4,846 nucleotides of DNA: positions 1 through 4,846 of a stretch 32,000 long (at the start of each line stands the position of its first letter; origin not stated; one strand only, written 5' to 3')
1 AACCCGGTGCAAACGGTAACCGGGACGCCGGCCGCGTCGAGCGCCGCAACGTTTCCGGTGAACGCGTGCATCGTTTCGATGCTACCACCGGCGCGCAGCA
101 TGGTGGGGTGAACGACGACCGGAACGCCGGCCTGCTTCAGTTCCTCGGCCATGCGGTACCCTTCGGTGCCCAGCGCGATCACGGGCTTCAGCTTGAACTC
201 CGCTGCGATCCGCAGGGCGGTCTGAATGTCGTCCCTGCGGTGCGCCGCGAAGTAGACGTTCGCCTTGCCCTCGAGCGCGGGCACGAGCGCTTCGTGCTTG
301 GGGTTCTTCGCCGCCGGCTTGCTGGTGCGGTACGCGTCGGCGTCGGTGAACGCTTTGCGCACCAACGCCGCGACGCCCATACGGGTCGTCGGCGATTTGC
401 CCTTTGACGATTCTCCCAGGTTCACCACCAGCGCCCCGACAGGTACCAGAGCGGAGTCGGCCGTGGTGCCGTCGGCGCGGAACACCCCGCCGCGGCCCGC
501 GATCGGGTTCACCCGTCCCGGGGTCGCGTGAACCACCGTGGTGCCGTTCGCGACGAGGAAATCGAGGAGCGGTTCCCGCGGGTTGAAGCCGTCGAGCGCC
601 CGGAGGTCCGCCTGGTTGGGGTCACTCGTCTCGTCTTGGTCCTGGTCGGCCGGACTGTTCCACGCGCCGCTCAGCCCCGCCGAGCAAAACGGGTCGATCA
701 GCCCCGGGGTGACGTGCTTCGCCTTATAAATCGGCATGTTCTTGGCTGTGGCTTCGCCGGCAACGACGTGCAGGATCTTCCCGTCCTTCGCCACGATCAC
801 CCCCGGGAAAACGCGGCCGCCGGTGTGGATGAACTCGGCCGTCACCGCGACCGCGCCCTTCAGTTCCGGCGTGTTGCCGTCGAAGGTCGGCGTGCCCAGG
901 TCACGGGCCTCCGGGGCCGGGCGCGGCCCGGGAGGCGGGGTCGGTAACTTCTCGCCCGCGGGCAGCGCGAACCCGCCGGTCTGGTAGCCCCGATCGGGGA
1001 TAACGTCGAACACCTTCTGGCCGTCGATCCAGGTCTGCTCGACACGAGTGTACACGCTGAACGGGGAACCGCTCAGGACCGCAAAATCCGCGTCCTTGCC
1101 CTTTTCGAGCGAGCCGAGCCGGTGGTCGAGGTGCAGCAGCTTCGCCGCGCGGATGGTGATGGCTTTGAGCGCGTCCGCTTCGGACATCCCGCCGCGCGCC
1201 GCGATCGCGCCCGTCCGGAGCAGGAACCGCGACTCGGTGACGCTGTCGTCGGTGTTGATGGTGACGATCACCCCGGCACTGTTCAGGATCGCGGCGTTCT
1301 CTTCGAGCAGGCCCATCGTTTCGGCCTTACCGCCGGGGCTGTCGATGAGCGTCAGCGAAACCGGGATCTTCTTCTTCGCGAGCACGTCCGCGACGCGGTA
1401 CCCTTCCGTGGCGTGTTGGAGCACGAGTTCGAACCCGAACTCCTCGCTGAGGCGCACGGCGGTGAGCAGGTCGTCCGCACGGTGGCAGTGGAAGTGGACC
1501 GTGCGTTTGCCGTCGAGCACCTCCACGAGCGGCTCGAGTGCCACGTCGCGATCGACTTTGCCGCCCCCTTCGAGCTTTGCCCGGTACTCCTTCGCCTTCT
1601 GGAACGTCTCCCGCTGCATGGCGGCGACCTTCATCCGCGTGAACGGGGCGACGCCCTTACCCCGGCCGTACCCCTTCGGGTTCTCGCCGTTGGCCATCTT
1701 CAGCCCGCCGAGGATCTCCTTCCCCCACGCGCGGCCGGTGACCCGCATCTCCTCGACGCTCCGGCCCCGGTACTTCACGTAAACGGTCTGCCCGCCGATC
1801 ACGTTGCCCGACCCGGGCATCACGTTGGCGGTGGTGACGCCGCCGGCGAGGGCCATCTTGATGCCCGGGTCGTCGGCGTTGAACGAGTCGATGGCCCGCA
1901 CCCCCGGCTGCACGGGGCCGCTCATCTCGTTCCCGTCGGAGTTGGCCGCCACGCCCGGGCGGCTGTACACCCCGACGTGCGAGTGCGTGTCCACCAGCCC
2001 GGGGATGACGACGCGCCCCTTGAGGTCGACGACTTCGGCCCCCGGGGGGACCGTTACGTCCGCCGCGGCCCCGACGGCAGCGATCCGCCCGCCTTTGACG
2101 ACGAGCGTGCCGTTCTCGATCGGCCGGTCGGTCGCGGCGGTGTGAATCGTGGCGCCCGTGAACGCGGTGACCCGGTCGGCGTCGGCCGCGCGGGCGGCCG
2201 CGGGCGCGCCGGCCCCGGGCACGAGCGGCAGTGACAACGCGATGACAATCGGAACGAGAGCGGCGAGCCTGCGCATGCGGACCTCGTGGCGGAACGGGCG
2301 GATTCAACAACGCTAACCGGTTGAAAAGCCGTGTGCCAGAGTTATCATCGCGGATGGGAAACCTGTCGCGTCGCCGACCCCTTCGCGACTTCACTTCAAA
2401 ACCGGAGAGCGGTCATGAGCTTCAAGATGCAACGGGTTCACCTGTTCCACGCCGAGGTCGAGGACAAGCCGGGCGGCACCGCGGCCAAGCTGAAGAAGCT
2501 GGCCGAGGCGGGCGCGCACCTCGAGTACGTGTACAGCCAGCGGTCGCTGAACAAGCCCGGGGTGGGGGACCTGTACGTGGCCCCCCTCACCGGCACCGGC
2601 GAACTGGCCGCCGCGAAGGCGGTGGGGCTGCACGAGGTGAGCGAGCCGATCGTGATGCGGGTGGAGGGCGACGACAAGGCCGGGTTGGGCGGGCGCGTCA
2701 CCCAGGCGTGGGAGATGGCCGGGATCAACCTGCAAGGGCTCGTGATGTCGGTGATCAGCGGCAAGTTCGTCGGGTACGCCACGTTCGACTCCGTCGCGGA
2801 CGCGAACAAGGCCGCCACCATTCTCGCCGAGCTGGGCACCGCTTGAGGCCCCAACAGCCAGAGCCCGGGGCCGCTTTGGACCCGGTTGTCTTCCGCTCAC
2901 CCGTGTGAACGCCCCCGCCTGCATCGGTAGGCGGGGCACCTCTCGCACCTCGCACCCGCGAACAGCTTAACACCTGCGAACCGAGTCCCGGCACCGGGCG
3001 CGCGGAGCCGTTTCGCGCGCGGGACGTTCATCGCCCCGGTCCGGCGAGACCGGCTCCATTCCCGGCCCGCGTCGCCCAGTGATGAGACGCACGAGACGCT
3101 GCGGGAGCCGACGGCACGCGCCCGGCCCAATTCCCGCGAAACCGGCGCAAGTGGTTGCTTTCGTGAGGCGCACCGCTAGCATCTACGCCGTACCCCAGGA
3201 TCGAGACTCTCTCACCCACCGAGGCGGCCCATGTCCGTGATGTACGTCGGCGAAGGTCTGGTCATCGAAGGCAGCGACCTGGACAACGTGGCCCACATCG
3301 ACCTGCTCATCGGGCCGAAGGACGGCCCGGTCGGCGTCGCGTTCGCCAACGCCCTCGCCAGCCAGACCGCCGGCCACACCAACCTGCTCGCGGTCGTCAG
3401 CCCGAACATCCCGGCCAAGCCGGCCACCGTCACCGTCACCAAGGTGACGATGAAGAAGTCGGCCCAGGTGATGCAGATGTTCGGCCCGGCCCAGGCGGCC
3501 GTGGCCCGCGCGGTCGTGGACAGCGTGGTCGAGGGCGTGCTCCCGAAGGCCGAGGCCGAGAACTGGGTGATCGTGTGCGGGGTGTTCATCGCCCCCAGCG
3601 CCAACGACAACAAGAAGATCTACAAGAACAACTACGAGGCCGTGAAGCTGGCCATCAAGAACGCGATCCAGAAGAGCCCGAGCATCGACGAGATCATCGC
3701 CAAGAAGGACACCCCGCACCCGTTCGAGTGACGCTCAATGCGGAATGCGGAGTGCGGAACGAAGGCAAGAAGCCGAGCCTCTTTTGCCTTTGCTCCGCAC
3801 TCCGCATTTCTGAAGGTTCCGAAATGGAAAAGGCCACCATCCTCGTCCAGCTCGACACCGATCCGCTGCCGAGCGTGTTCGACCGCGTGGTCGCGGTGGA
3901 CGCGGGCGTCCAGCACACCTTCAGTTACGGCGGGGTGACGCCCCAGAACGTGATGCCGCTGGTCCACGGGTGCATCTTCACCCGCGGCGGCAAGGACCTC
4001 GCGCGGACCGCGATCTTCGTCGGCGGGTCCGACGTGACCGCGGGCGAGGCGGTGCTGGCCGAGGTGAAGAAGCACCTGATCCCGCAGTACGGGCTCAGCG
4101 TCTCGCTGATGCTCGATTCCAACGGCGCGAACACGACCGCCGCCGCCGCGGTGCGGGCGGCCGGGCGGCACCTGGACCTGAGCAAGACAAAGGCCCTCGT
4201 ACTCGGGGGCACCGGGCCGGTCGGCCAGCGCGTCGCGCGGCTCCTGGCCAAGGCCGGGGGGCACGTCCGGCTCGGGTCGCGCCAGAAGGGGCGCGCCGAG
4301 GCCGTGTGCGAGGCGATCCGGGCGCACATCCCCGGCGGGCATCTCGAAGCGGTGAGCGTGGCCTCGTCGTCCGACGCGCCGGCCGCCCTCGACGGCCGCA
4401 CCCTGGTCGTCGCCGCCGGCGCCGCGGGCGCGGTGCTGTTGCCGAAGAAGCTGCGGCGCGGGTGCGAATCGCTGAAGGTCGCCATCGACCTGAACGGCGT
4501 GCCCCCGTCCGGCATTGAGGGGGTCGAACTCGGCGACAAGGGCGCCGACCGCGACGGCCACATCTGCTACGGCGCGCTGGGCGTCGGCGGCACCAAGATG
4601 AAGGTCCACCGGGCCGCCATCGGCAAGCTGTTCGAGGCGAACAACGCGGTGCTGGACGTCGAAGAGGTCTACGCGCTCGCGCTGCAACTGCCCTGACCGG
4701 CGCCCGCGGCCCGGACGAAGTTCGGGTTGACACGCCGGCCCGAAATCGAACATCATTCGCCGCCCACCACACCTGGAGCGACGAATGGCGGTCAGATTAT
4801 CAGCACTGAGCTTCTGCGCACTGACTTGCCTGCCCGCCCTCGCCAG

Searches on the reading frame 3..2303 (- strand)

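Call 7: search_protein_families(library=pfam, proteins=[window:3-2303:-], max_evalue=0.01)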
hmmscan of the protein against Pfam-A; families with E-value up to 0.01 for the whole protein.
window:3-2303:- (767 aa): 3 families
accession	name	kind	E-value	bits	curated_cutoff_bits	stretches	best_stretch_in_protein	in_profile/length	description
PF07969.17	Amidohydro_3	-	1.2e-20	74.9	29.7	2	367-432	401-472/472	Amidohydrolase family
PF01979.26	Amidohydro_1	-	5.6e-19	69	25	1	98-430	1-344/345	Amidohydrolase family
PF22039.1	HUTI_composite_bact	-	0.0098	15.9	25.5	1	67-83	3-19/26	Imidazolonepropionase-like composite domain, bacteria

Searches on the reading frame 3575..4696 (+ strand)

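Call 7: search_protein_families(library=pfam, proteins=[window:3575-4696:+], max_evalue=0.01)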
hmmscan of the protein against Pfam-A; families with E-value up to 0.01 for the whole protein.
window:3575-4696:+ (373 aa): 6 families
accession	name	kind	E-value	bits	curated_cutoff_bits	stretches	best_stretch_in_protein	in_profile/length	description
PF09176.16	Mpt_N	-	5.2e-29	100.6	27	1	101-183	1-81/81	Methylene-tetrahydromethanopterin dehydrogenase, N-terminal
PF13460.12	NAD_binding_10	-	0.00032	21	27.2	1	211-300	1-81/184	NAD(P)H-binding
PF00106.31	adh_short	-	0.00089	19.2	26.6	1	207-261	3-55/195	short chain dehydrogenase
PF03435.24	Sacchrp_dh_NADP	-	0.0036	18.1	25.1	0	208-279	2-73/129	Saccharopine dehydrogenase NADP binding domain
PF03807.23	F420_oxidored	-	0.0046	18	21.6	1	210-263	5-49/94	NADP oxidoreductase coenzyme F420-dependent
PF13241.12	NAD_binding_7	-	0.0048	17.9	22.1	1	200-284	3-71/104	Putative NAD(P)-binding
